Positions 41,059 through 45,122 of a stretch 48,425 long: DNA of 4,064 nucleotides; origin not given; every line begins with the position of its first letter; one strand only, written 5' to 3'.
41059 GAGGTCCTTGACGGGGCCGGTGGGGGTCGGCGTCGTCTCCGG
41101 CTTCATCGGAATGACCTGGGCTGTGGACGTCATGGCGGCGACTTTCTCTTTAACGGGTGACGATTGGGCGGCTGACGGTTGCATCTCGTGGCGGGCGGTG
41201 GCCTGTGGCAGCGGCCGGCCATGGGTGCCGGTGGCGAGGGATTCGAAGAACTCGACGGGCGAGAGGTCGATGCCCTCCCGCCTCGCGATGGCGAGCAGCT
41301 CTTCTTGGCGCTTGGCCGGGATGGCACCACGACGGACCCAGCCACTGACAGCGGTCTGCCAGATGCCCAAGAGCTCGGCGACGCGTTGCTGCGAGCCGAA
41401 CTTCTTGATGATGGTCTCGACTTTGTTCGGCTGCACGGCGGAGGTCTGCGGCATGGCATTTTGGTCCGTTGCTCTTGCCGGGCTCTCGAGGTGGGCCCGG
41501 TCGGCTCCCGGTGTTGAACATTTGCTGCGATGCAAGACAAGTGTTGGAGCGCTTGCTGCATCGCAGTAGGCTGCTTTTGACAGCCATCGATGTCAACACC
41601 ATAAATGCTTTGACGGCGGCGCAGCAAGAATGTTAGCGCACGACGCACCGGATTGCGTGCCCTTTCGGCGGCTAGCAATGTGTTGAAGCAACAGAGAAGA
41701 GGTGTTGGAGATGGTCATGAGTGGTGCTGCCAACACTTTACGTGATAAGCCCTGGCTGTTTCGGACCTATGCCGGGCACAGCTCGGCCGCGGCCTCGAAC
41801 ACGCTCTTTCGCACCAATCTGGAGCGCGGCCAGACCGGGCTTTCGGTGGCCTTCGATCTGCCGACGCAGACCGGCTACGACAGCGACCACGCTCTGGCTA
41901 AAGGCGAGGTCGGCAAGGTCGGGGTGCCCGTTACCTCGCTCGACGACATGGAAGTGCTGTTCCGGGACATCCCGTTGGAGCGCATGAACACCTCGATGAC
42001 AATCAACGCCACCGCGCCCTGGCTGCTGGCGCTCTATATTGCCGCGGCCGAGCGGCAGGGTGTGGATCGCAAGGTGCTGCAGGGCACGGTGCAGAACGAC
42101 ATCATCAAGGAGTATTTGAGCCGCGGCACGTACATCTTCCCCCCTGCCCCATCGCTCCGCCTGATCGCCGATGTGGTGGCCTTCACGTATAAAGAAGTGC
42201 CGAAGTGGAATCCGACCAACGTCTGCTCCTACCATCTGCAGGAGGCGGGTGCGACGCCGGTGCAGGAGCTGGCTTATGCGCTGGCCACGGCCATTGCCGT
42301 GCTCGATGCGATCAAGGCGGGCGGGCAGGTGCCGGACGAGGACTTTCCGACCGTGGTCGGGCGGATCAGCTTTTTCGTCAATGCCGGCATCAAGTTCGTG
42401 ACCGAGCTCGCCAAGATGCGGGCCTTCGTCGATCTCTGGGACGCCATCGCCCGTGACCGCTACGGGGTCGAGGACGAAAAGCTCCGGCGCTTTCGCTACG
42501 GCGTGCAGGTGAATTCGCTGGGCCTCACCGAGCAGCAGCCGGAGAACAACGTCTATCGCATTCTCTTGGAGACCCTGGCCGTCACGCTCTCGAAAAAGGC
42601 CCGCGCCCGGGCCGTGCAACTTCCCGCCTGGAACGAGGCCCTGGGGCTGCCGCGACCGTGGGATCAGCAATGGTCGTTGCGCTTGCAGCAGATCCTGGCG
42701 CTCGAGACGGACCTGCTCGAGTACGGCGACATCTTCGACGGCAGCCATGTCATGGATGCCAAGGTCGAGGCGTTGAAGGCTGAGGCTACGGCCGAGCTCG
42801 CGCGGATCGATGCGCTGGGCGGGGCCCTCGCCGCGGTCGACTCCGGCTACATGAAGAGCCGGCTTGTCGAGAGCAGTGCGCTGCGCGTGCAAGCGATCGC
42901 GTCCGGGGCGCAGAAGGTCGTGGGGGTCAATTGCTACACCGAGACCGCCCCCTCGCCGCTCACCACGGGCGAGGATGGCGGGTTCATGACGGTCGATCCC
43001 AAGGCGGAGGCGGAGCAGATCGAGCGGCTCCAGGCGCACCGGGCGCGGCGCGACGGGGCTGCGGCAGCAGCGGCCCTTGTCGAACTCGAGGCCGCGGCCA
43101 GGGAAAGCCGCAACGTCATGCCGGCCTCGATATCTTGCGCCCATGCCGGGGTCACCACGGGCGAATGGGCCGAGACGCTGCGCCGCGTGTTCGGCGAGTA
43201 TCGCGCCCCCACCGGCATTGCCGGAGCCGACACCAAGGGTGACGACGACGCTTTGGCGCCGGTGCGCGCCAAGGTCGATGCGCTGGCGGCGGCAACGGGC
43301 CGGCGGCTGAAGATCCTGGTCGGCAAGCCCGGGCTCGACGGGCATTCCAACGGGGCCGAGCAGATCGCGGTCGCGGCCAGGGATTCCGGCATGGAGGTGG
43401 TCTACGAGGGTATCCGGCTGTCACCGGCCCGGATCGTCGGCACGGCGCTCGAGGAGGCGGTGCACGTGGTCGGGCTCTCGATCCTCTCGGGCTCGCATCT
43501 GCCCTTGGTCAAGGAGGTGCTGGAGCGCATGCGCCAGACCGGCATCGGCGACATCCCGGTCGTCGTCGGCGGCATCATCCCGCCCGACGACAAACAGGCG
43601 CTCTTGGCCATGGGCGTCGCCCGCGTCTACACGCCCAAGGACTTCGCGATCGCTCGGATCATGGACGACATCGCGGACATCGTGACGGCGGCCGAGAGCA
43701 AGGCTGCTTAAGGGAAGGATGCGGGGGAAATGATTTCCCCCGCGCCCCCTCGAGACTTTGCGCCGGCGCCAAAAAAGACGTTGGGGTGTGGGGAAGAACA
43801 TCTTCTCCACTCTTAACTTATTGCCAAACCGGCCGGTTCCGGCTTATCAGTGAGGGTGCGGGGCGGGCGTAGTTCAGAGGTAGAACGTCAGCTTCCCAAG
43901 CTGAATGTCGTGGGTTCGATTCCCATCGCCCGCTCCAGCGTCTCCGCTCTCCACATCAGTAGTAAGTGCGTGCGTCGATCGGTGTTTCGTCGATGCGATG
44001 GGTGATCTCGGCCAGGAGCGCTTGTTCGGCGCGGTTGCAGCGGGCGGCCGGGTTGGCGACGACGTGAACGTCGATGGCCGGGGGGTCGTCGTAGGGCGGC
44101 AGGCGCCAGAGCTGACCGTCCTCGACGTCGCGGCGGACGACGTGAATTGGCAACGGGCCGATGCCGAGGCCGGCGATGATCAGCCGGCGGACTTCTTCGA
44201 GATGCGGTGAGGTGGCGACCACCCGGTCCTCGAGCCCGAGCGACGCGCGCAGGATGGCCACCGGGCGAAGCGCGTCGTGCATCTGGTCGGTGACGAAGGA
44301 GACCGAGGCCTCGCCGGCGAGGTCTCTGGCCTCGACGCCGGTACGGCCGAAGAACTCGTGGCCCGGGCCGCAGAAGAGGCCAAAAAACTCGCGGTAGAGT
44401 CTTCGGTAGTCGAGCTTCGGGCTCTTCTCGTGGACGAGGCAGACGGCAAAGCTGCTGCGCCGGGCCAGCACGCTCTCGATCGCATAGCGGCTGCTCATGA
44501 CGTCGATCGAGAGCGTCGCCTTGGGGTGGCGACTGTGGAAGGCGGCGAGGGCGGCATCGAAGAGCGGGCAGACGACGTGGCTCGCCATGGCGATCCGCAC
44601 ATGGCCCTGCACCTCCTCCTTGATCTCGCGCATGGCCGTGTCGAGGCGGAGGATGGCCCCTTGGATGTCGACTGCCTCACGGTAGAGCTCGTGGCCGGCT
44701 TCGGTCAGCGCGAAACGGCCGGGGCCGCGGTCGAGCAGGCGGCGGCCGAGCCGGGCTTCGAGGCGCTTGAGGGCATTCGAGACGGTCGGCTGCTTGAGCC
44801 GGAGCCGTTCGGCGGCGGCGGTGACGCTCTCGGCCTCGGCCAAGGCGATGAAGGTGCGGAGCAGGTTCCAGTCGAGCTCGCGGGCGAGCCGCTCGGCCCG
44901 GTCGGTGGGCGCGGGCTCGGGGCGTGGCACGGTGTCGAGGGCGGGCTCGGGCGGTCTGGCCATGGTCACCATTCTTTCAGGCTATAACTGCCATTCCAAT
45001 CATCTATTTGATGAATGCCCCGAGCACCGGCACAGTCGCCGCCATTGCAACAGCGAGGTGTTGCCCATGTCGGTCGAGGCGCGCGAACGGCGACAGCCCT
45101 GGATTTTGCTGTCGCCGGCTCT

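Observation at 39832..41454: Cro/YdaS-like HTH ORF reads in frame into crotonyl-CoA carboxylase/reductase with no stop codon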

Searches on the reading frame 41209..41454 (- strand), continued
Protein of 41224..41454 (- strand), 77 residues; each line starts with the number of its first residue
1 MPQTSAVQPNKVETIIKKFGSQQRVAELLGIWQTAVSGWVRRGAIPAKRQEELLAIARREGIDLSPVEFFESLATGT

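Call 57: find_encoding_contigs(protein=P0351, flank=4000, max_places=2)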
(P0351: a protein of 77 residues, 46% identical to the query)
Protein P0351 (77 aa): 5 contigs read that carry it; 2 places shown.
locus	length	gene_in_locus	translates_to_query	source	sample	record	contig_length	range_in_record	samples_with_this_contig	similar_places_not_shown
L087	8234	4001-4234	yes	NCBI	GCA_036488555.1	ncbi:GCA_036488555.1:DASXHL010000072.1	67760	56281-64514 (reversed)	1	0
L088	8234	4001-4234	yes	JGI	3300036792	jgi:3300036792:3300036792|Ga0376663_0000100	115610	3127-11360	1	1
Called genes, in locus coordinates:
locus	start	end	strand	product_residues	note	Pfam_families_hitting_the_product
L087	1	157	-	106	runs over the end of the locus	-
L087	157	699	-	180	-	-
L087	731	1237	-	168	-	-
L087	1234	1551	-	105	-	-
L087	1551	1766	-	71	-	-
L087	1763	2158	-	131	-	-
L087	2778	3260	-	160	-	-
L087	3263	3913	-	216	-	PF13560:HTH_31 (weak), PF01381:HTH_3, PF00717:Peptidase_S24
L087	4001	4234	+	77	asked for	-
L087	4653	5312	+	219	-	-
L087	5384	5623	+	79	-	-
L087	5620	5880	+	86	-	-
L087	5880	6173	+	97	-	PF10073:GapR_DNA-bd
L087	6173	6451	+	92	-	-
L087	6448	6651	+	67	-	-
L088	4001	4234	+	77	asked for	-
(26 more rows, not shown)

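Call 58: find_encoding_contigs(protein=P0317, flank=4000, max_places=2)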
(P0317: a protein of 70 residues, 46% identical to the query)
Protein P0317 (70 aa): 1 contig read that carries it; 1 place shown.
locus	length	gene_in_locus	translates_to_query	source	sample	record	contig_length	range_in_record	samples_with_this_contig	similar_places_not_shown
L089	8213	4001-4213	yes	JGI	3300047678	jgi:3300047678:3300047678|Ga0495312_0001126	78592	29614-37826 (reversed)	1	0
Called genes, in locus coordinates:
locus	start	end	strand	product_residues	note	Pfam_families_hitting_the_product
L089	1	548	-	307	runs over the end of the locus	PF09588:YqaJ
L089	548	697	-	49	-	-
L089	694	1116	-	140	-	-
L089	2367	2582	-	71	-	PF14354:Lar_restr_allev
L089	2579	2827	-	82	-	-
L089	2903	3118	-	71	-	-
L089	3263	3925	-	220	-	PF13560:HTH_31 (weak), PF01381:HTH_3, PF12844:HTH_19 (weak), PF00717:Peptidase_S24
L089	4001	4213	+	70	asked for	PF14549:P22_Cro (weak), PF15943:YdaS_toxin (weak)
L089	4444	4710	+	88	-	PF01726:LexA_DNA_bind, PF12802:MarR_2 (faint)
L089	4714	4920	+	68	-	-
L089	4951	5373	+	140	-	-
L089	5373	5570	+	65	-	-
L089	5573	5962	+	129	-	PF10073:GapR_DNA-bd (faint)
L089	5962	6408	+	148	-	PF05866:RusA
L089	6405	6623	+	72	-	PF07750:GcrA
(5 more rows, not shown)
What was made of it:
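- On Cro-type HTH (Pfam PF14549 P22_Cro; NCBIfam NF046037): Stand-alone relatives do meet this feature (calls 57, 58).
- Closest known: Phage Cro proteins of the all-alpha class. Same: Stand-alone relatives of 65-95 aa occupy the cro position opposite a CI/LexA-type repressor in prophages (calls 57, 58).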

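Call 77: search_protein_families(library=phrogs, proteins=[window:41224-41454:-], max_evalue=0.001)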
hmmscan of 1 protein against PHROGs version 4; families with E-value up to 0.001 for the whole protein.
window:41224-41454:- (77 aa): 5 families
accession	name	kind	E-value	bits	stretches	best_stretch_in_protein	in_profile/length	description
phrog_35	-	transcription regulation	1.4e-08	36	1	5-58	71-122/181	transcriptional repressor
phrog_8008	-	DNA, RNA and nucleotide metabolism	6e-08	33.3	1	13-54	8-43/66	DNA binding protein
phrog_409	-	transcription regulation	3.8e-07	31.7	1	11-54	16-58/127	transcriptional regulator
phrog_4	-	transcription regulation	2.2e-05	24.6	1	15-64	144-188/400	transcriptional repressor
phrog_2856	-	transcription regulation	0.0001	22.9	1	9-62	49-102/165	transcriptional regulator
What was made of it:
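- Tried and rejected: PHROGs gives only generic repressor families (call 77).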

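Call 78: search_dna_similar(query=window:41224-41454:-, collection=phages, mode=protein, max_evalue=0.001, max_rows=15)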
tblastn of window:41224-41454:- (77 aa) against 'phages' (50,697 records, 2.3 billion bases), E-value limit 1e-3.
No match.
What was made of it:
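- Tried and rejected: Homologues in sequenced phages. tblastn against 50,697 phage records found none (call 78).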

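Call 82: predict_structure(alignment_id=A3)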
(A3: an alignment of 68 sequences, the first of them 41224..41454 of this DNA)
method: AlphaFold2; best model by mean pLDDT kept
length: 77 residues; sequences in the alignment: 68
mean_pLDDT: 79.6   pTM: 0.61
mean pLDDT of the five models: 79.6, 79.1, 79.1, 78.4, 78.3
residues with pLDDT >= 90: 15; 70-90: 46; 50-70: 10; < 50: 6
segments of 3 or more residues with pLDDT < 50: 74-77
pLDDT, mean of each block of 10 residues (from residue 1): 54 86 90 89 86 90 83 49
secondary structure, 60 per line:
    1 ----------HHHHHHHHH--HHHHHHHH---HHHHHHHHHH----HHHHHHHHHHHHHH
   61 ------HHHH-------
elements in order: H11-19 H22-29 H33-42 H47-60 H67-70
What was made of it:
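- On Cro-type HTH (Pfam PF14549 P22_Cro; NCBIfam NF046037): AF2 gives helices 11-19, 22-29, 33-42, 47-60 and 67-70, with pLDDT 83-90 (call 82).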

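Call 84: fold_search(model_id=the predicted structure, library=pdb)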
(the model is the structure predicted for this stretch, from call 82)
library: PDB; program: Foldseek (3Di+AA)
matches with E <= 10: 364; with E <= 0.001: 0
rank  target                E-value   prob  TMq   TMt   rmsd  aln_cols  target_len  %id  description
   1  3bd1_A                9.2e-03  1.00  0.58  0.67   1.4        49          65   35  Structure of the Cro protein from putative prophage element Xfaso 1 in Xylella fastidiosa strain Ann-1 (released 2008-03-25)
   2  3bd1_C                2.0e-02  1.00  0.58  0.68   1.4        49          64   35  Structure of the Cro protein from putative prophage element Xfaso 1 in Xylella fastidiosa strain Ann-1 (released 2008-03-25)
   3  3bd1_B                2.5e-02  1.00  0.57  0.68   1.5        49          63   35  Structure of the Cro protein from putative prophage element Xfaso 1 in Xylella fastidiosa strain Ann-1 (released 2008-03-25)
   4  5w8y_MODEL_1_A        2.5e-02  1.00  0.51  0.59   2.7        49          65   35  Solution Structure of XPH1, a Hybrid Sequence of Xfaso 1 and Pfl 6, Two Cro Proteins With Different Folds (released 2018-07-11)
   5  6on0_B                9.5e-02  1.00  0.55  0.65   2.2        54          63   28  STRUCTURE OF N15 CRO COMPLEXED WITH CONSENSUS OPERATOR DNA (released 2019-05-15)
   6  2hin_B                1.2e-01  1.00  0.55  0.64   2.2        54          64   28  Structure of N15 Cro at 1.05 A: an ortholog of lambda Cro with a completely different but equally effective dimerizati (released 2007-07-10)
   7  6on0_A                1.8e-01  0.99  0.57  0.69   2.9        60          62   25  STRUCTURE OF N15 CRO COMPLEXED WITH CONSENSUS OPERATOR DNA (released 2019-05-15)
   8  28tn_A                2.2e-01  0.99  0.62  0.70   2.4        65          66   18  Structure of a lambda repressor-like protein from Escherichia coli (released 2026-03-11)
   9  3omt_A                2.2e-01  0.92  0.50  0.55   3.6        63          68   17  Putative antitoxin component, CHU_2935 protein, from Xre family from Prevotella buccae. (released 2010-09-08)
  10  28tn_C                3.1e-01  0.98  0.61  0.71   2.4        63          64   19  Structure of a lambda repressor-like protein from Escherichia coli (released 2026-03-11)
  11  4ivz_E                3.4e-01  0.69  0.45  0.45   4.1        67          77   28  A Y37F mutant of C.Esp1396I bound to its highest affinity operator site OM (released 2014-01-29)
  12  2hin_A                3.7e-01  0.98  0.56  0.64   2.1        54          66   28  Structure of N15 Cro at 1.05 A: an ortholog of lambda Cro with a completely different but equally effective dimerizati (released 2007-07-10)
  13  2b5a_B                3.7e-01  0.90  0.54  0.55   2.8        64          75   25  C.BclI, Control Element of the BclI Restriction-Modification System (released 2006-01-03)
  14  1rzs_MODEL_1_A        3.7e-01  0.89  0.52  0.63   4.7        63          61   30  Solution structure of P22 Cro (released 2004-06-01)
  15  3omt_B                3.9e-01  0.77  0.46  0.51   3.6        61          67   23  Putative antitoxin component, CHU_2935 protein, from Xre family from Prevotella buccae. (released 2010-09-08)
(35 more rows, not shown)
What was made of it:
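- On Cro-type HTH (Pfam PF14549 P22_Cro; NCBIfam NF046037): E-values are weak (0.009 or higher), as expected for a 60-residue domain (call 84).
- Closest known: Phage Cro proteins of the all-alpha class. Same: The four- to five-helix fold matches, with RMSD 1.4 A to 3bd1 over 49 columns (call 84).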

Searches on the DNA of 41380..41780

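Call 86: search_rna_families(source=window, start=41380, end=41780, threshold=evalue, max_evalue=1)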
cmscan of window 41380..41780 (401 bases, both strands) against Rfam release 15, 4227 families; matches with E-value up to 1: 2.
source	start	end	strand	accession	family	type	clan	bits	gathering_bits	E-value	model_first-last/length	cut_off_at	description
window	41518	41577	+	RF00840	mir-374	Gene; miRNA;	-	18.4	54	0.45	1-71/71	no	mir-374 microRNA precursor family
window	41744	41759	-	RF01142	sR19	Gene; snRNA; snoRNA; CD-box;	-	13.4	45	0.75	48-63/63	no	Small nucleolar RNA sR19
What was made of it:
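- Tried and rejected: There are no Rfam matches above noise (call 86).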

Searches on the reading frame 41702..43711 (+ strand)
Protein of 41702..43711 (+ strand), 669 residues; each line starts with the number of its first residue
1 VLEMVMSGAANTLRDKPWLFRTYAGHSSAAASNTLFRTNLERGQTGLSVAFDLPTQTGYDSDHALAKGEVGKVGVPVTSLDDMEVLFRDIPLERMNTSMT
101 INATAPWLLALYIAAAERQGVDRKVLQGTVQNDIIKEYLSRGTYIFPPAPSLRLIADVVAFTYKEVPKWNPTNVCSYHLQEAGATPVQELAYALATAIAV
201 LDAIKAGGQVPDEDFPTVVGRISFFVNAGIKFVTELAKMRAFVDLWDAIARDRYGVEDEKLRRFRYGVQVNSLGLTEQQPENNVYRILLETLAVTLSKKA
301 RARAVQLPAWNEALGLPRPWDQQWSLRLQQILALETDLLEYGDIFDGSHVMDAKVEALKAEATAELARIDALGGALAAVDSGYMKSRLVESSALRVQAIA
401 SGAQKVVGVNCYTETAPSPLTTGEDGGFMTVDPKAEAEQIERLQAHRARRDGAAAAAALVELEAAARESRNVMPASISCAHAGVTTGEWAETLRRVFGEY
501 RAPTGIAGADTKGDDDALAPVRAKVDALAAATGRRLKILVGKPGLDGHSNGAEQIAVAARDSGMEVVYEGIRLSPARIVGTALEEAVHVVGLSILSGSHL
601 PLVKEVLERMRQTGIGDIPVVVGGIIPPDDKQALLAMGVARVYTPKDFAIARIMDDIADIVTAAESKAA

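Call 50: search_protein_families(library=ncbifam, proteins=[window:41702-43711:+], max_evalue=1e-10)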
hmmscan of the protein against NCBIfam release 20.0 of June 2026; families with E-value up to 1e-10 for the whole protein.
window:41702-43711:+ (669 aa): 5 families
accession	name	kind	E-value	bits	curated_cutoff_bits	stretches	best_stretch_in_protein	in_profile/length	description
NF006944.0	PRK09426.1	equivalog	3.4e-164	547.6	876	1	13-662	76-715/721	methylmalonyl-CoA mutase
TIGR00641.1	acid_CoA_mut_N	subfamily_domain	4.2e-139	464.2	303.8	1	12-504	45-526/528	methylmalonyl-CoA mutase N-terminal domain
NF045497.1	IsobCoAmut_IcmF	equivalog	8.4e-60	202.6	1500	1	21-501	577-1073/1076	fused isobutyryl-CoA mutase/GTPase IcmF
TIGR00640.1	acid_CoA_mut_C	subfamily_domain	9.2e-36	122.7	57.45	1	534-661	1-127/132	methylmalonyl-CoA mutase C-terminal domain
TIGR00642.1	mmCoA_mut_beta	equivalog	4.2e-26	91.3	617.25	1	72-423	123-461/620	methylmalonyl-CoA mutase small subunit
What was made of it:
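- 41702..43711 (+): Divergent B12-dependent acyl-CoA mutase gene (ethylmalonyl-CoA mutase-like, ecm). It is the probable second target of the regulator. Call 50 (methylmalonyl-CoA mutase family domains).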

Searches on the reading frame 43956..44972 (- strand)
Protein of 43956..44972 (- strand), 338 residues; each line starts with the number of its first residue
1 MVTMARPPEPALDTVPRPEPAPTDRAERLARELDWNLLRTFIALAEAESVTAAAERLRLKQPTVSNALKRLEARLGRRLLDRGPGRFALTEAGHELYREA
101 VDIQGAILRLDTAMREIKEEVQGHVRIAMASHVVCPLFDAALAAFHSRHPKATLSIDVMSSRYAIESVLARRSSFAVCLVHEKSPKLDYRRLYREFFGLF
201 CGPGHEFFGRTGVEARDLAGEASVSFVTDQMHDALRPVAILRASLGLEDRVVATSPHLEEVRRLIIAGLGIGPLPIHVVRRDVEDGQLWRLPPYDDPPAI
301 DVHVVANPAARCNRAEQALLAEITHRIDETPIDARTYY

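Call 50: search_protein_families(library=ncbifam, proteins=[window:43956-44972:-], max_evalue=1e-10)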
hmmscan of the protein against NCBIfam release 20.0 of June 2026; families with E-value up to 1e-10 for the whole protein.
window:43956-44972:- (338 aa): 30 families (the best 25 are shown)
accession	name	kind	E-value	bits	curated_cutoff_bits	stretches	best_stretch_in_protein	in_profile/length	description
NF047520.1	trans_act_CidR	equivalog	2.8e-28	98.9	415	1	36-281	4-247/292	cidABC operon transcriptional activator CidR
NF040786.1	LysR_Sec_metab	equivalog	2.7e-25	89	250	1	34-320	2-291/298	selenium metabolism-associated LysR family transcriptional regulator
NF040888.1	trans_reg_YafC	equivalog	7.9e-25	87.3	470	1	38-291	8-256/293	DNA-binding transcriptional regulator YafC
NF008416.0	PRK11242.1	equivalog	8.2e-24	84.4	277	1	38-223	6-192/300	transcriptional regulator CynR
TIGR03339.1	phn_lysR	subfamily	7.2e-21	74.7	341.1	1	38-282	2-241/279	aminoethylphosphonate catabolism associated LysR family transcriptional regulator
NF045990.1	TransRegCbbRRhodb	equivalog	9e-21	74.2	450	1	37-325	10-298/304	LysR family regulator CbbR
TIGR02424.1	TF_pcaQ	equivalog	1.5e-20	73.3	303.8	1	38-325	8-296/300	pca operon transcription factor PcaQ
NF053705.1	TransRegGltCGpos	equivalog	1.8e-20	73.4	350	1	37-279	5-246/300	glutamate biosynthesis transcriptional regulator GltC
NF050187.1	TransRegBsrAPseudo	equivalog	2.1e-17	63.2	480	1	31-216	6-190/298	LysR family transcriptional regulator BsrA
NF007439.0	PRK09986.1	equivalog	8.1e-17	61.5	290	1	32-230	6-206/296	LysR family transcriptional regulator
NF040889.1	trans_reg_YeiE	equivalog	8.1e-17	61.4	480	1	38-291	8-254/288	DNA-binding transcriptional regulator YeiE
NF008352.0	PRK11139.1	subfamily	9.4e-17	61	288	1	36-310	9-275/305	transcriptional regulator GcvA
NF052633.1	LysR_TF_PsrA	exception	1.5e-15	57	540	1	32-275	4-245/297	L-proline-binding transcription factor PsrA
NF045775.1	acetoin_reg_AlsR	exception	2e-15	57.1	430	1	38-276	6-244/290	acetoin biosynthesis transcriptional regulator AlsR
TIGR03418.1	chol_sulf_TF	equivalog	2e-15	56.6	324.8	1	34-204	2-167/291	choline sulfate utilization transcriptional regulator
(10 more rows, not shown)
